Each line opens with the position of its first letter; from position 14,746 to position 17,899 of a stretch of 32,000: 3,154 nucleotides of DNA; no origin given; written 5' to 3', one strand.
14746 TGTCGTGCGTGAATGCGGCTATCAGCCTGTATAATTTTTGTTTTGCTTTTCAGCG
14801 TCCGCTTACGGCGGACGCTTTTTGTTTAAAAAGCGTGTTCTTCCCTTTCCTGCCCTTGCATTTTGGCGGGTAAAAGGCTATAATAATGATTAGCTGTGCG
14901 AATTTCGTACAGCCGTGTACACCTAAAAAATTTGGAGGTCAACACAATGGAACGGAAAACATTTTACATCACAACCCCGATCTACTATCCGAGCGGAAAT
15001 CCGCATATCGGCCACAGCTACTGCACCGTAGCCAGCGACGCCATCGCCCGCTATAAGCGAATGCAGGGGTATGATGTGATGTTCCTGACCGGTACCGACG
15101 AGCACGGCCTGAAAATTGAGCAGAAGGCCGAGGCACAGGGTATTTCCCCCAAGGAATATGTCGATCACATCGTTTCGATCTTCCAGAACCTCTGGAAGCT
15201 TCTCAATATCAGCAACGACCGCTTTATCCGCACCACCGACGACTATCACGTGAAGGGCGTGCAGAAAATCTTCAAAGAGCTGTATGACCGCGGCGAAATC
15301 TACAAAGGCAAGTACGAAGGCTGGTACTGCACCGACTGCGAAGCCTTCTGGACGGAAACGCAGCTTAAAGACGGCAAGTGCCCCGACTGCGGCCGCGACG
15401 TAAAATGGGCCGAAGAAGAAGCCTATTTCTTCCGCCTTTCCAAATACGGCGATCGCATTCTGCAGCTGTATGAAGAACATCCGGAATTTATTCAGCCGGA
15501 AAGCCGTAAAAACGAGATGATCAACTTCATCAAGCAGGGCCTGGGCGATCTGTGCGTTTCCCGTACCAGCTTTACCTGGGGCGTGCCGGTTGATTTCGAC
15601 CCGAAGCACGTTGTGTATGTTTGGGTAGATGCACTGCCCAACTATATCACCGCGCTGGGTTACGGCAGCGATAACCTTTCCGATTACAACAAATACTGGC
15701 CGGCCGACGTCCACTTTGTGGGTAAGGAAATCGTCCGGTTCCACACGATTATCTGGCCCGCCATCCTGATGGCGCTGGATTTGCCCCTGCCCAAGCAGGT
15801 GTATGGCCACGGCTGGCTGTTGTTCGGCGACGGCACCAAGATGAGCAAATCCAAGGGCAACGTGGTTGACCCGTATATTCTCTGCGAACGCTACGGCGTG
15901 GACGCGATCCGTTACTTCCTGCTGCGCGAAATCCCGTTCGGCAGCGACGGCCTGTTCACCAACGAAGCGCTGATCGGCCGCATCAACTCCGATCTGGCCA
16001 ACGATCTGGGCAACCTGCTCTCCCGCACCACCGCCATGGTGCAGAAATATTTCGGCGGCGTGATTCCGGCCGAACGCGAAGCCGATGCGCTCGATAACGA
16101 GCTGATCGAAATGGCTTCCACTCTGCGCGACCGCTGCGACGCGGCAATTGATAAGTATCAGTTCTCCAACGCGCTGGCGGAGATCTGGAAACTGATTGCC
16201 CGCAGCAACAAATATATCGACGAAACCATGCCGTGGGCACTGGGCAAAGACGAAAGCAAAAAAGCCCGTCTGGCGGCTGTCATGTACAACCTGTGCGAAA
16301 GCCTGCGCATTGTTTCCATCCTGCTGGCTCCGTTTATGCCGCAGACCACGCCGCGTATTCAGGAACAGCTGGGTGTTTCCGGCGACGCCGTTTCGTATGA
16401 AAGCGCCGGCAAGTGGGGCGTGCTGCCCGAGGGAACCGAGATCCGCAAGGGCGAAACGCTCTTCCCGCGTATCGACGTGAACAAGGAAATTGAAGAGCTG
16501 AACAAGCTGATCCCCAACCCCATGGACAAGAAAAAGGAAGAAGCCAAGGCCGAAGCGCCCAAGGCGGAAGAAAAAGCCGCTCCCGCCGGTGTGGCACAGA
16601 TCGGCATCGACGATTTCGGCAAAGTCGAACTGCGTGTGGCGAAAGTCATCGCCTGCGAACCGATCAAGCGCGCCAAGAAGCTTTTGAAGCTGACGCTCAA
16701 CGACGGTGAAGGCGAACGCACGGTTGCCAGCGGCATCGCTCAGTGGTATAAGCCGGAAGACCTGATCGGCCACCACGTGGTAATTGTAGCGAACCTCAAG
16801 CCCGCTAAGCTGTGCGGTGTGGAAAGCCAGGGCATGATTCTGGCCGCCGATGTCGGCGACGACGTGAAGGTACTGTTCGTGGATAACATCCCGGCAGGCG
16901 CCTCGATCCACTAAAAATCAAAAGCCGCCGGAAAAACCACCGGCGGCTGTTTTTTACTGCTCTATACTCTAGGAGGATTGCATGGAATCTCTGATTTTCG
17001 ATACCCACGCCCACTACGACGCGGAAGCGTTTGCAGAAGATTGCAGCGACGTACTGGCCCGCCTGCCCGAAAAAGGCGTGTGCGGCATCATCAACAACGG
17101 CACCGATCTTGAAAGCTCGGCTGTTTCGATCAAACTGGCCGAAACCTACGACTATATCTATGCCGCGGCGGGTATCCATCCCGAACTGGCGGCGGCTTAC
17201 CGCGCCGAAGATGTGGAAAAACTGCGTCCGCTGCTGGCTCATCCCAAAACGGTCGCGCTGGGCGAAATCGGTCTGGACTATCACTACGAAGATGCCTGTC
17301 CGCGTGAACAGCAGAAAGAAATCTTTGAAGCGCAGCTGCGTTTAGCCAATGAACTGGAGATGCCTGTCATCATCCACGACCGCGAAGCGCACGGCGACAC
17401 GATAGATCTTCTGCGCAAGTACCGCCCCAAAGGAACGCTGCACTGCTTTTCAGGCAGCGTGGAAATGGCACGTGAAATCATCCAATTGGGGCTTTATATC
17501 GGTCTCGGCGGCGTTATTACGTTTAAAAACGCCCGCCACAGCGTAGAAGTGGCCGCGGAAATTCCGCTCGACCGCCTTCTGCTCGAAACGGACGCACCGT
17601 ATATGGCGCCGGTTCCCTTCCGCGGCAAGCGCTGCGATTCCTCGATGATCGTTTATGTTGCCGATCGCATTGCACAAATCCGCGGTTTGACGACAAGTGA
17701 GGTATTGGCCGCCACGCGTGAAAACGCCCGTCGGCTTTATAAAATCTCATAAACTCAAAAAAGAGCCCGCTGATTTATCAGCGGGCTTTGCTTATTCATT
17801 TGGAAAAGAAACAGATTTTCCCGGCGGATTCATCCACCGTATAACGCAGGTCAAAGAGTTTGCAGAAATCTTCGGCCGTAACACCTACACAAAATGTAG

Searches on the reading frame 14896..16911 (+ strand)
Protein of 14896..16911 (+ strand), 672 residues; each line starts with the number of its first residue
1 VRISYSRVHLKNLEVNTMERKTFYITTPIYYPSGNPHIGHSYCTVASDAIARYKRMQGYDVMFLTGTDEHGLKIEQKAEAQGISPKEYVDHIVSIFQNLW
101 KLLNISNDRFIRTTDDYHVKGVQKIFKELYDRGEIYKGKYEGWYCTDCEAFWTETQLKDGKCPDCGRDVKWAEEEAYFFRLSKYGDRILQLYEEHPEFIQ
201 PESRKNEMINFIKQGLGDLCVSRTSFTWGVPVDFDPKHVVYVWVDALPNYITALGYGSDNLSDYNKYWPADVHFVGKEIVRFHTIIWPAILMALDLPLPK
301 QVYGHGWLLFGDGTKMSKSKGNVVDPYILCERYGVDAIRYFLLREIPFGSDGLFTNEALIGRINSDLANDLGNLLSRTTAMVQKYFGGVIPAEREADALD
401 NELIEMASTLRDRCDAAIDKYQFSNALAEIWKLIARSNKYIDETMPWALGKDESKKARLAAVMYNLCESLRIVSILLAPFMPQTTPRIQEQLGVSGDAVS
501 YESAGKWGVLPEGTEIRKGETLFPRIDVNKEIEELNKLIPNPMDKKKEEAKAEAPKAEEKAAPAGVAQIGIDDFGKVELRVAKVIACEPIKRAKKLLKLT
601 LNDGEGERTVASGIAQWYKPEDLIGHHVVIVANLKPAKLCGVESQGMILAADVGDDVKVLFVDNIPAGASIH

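Call 34: search_protein_families(library=pfam, proteins=[window:14896-16911:+], max_evalue=0.001)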
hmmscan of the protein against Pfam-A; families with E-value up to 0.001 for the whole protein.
window:14896-16911:+ (672 aa): 7 families
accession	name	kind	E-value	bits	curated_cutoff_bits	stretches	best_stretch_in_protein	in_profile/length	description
PF09334.17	tRNA-synt_1g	-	1.2e-113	380.3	20.1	2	170-378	177-390/391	tRNA synthetases class I (M)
PF00133.28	tRNA-synt_1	-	4.7e-42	144.6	22.7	2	16-232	18-243/414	tRNA synthetases class I (I, L, M and V)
PF01588.26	tRNA_bind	-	3.7e-26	91.5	27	1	579-663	1-88/96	Putative tRNA binding domain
PF01406.26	tRNA-synt_1e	-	3.3e-12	46.8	27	1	22-140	11-126/301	tRNA synthetases class I (C) catalytic domain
PF19303.5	Anticodon_3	-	1.4e-11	44.9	23.5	1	390-529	1-138/152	Anticodon binding domain of methionyl tRNA ligase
PF08264.19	Anticodon_1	-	5.2e-10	39.8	25.1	1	400-494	1-95/148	Anticodon-binding domain of tRNA ligase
PF01921.24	tRNA-synt_1f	-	0.00012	21.6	27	0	298-347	266-314/360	tRNA synthetases class I (K)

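Call 61: find_homologous_proteins(query=window:14896-16911:+, max_evalue=1e-50)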
Query window:14896-16911:+ (672 aa): 8000 proteins with E <= 1e-50 among 8000 candidates; the best 120 are listed.
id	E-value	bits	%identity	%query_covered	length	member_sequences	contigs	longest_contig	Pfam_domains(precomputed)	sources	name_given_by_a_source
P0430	0.0e+0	1571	76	80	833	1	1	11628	PF09334.18,PF01406.26,PF08264.20,PF00133.29,PF01588.27,PF19303.6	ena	-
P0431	0.0e+0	1444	93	97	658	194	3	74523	PF09334.18,PF01406.26,PF08264.20,PF00133.29,PF01588.27,PF19303.6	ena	-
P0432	0.0e+0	1337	-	-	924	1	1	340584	PF09334.18,PF01406.26,PF00133.29,PF01588.27,PF19303.6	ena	-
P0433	0.0e+0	1305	84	97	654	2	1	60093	PF09334.18,PF01406.26,PF08264.20,PF00133.29,PF01588.27,PF19303.6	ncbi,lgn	-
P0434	0.0e+0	1297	84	97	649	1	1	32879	PF09334.18,PF01406.26,PF08264.20,PF00133.29,PF01588.27,PF19303.6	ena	-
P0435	0.0e+0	1297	84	97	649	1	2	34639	PF09334.18,PF01406.26,PF08264.20,PF00133.29,PF01588.27,PF19303.6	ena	-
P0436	0.0e+0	1297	84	97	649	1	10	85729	PF09334.18,PF01406.26,PF08264.20,PF00133.29,PF01588.27,PF19303.6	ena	-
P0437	0.0e+0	1297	84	97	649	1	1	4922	PF09334.18,PF01406.26,PF08264.20,PF00133.29,PF01588.27,PF19303.6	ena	-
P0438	0.0e+0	1297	84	97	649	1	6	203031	PF09334.18,PF01406.26,PF08264.20,PF00133.29,PF01588.27,PF19303.6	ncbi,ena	-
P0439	0.0e+0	1297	84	97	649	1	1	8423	PF09334.18,PF01406.26,PF08264.20,PF00133.29,PF01588.27,PF19303.6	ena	-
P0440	0.0e+0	1297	84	97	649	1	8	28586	PF09334.18,PF01406.26,PF08264.20,PF00133.29,PF01588.27,PF19303.6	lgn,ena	-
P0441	0.0e+0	1297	84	97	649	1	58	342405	PF09334.18,PF01406.26,PF08264.20,PF00133.29,PF01588.27,PF19303.6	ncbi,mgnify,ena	mgnify:FL=1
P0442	0.0e+0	1296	84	97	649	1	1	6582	PF09334.18,PF01406.26,PF08264.20,PF00133.29,PF01588.27,PF19303.6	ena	-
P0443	0.0e+0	1296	84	97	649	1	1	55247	PF09334.18,PF01406.26,PF08264.20,PF00133.29,PF01588.27,PF19303.6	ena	-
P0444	0.0e+0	1296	84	97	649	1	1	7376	PF09334.18,PF01406.26,PF08264.20,PF00133.29,PF01588.27,PF19303.6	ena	-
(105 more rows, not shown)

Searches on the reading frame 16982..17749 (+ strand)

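Call 34: search_protein_families(library=pfam, proteins=[window:16982-17749:+], max_evalue=0.001)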
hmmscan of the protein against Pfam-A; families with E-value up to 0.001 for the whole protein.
window:16982-17749:+ (256 aa): 1 family
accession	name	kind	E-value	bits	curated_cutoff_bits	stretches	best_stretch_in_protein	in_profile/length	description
PF01026.27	TatD_DNase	-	6.6e-85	285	27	1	6-254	1-253/253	TatD related DNase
